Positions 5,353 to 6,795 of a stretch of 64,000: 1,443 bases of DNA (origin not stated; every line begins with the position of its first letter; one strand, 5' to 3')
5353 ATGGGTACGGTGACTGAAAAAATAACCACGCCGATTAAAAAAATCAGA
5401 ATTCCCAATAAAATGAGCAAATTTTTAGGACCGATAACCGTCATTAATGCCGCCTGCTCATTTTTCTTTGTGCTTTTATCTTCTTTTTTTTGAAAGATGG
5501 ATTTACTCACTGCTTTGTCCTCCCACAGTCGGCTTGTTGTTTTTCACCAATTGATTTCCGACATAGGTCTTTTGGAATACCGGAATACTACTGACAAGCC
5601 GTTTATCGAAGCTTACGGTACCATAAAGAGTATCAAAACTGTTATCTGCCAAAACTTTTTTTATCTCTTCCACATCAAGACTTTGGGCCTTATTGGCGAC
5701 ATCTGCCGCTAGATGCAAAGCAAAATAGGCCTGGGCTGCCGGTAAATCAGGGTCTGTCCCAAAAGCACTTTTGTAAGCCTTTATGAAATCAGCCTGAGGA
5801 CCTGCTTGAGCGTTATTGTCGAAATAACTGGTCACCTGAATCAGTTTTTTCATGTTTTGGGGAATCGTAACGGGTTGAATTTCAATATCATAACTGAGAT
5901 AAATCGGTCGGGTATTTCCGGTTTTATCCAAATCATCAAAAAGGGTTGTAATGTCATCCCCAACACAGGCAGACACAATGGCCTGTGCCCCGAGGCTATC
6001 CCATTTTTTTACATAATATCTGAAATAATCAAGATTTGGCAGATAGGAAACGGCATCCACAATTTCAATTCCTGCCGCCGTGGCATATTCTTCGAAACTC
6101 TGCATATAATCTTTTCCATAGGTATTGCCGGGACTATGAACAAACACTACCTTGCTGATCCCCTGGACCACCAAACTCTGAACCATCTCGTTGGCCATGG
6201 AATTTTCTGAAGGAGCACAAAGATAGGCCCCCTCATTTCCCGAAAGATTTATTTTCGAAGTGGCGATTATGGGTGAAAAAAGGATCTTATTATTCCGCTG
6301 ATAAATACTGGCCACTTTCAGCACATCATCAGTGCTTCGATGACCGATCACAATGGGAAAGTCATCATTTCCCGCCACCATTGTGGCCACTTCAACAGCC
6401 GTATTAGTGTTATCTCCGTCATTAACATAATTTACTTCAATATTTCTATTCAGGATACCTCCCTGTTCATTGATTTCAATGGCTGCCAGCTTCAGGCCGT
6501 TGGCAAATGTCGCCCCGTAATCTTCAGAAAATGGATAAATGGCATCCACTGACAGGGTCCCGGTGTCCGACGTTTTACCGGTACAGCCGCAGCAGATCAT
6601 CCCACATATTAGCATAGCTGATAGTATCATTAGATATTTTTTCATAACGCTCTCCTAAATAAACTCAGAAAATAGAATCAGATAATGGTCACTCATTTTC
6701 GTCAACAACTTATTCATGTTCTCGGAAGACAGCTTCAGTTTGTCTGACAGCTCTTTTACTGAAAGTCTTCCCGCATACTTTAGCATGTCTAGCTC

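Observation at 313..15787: Putative novel Nif11-leader RiPP biosynthetic gene cluster carrying five cobalamin-dependent radical SAM domains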

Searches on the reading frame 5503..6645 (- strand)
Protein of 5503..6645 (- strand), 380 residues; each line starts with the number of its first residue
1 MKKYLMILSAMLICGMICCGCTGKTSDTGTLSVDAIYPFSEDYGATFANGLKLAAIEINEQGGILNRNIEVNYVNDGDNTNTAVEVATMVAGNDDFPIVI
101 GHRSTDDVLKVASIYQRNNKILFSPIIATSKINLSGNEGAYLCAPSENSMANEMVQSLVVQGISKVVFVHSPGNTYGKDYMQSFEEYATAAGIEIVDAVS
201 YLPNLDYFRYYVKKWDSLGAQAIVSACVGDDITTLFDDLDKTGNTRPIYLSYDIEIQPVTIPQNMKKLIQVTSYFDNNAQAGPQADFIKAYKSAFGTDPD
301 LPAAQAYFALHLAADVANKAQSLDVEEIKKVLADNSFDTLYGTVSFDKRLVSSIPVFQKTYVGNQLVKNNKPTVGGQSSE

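Call 4: search_protein_families(library=ncbifam, proteins=[window:5503-6645:-], max_evalue=0.01)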
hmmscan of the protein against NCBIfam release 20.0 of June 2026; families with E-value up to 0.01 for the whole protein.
window:5503-6645:- (380 aa): 4 families
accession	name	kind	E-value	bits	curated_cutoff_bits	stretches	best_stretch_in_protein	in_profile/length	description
TIGR03407.1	urea_ABC_UrtA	exception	2.1e-15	56.5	492.75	1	46-348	19-325/361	urea ABC transporter substrate-binding protein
NF011933.0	PRK15404.1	subfamily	2.9e-10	39.8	477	2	41-133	40-131/370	high-affinity branched-chain amino acid ABC transporter substrate-binding protein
TIGR03669.1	urea_ABC_arch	equivalog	6.4e-08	32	494.8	1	47-347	20-321/375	urea ABC transporter substrate-binding protein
TIGR03863.1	PQQ_ABC_bind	subfamily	0.00037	19.6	413.6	1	49-203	15-167/347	ABC transporter, substrate binding protein, PQQ-dependent alcohol dehydrogenase system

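Call 5: search_protein_families(library=pfam, proteins=[window:5503-6645:-], max_evalue=0.01)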
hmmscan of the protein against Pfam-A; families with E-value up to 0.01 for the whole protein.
window:5503-6645:- (380 aa): 3 families
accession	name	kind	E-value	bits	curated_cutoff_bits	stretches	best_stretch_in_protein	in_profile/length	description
PF13458.12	Peripla_BP_6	-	1.6e-43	150.1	31.7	1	38-347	9-323/343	Periplasmic binding protein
PF13433.12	Peripla_BP_5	-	2.4e-16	60.3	27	1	46-348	19-322/363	Periplasmic binding protein domain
PF01094.35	ANF_receptor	-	2.4e-09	37.1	25.4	1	51-250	6-210/353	Receptor family ligand binding region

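Call 69: search_solved_structures(query=window:5503-6645:-, max_evalue=0.00001)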
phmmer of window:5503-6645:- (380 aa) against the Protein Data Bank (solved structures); distinct sequences matched with E-value up to 0.00001: 13.
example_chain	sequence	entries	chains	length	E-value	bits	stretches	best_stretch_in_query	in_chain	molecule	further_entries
4mlc_A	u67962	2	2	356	8.2e-28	100.6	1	33-324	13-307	Extracellular ligand-binding receptor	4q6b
8tg1_A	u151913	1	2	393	2.8e-11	46.1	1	52-348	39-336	Extracellular ligand-binding receptor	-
4q6w_A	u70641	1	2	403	7.3e-09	38.2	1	9-299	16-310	Putative leu/ile/val-binding protein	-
4mpt_A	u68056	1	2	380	2.4e-08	36.5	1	38-299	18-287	Putative leu/ile/val-binding protein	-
3ipc_A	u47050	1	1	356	2.5e-08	36.5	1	42-355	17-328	ABC transporter, substrate binding protein (Amino acid)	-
3ip5_A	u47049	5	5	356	4.1e-08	35.7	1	42-355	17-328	ABC transporter, substrate binding protein (Amino acid)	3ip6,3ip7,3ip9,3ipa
4n0q_A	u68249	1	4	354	5.3e-08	35.4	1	43-223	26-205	Leu/Ile/Val-binding protein homolog 3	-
4gnr_A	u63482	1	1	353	7.1e-08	35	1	43-348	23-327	ABC transporter substrate-binding protein-branched chain amino acid transport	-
3i45_A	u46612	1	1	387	1.9e-07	33.6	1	44-347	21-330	Twin-arginine translocation pathway signal protein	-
3hut_A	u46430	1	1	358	2.7e-07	33.1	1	42-349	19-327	putative branched-chain amino acid ABC transporter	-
7ylt_B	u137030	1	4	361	1.3e-06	30.8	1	43-225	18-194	Putative ABC transporter, substrate-binding protein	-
2liv_A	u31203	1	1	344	1.4e-06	30.7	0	42-137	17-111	LEUCINE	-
1z15_A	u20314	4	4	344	1.9e-06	30.3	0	42-133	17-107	Leu/Ile/Val-binding protein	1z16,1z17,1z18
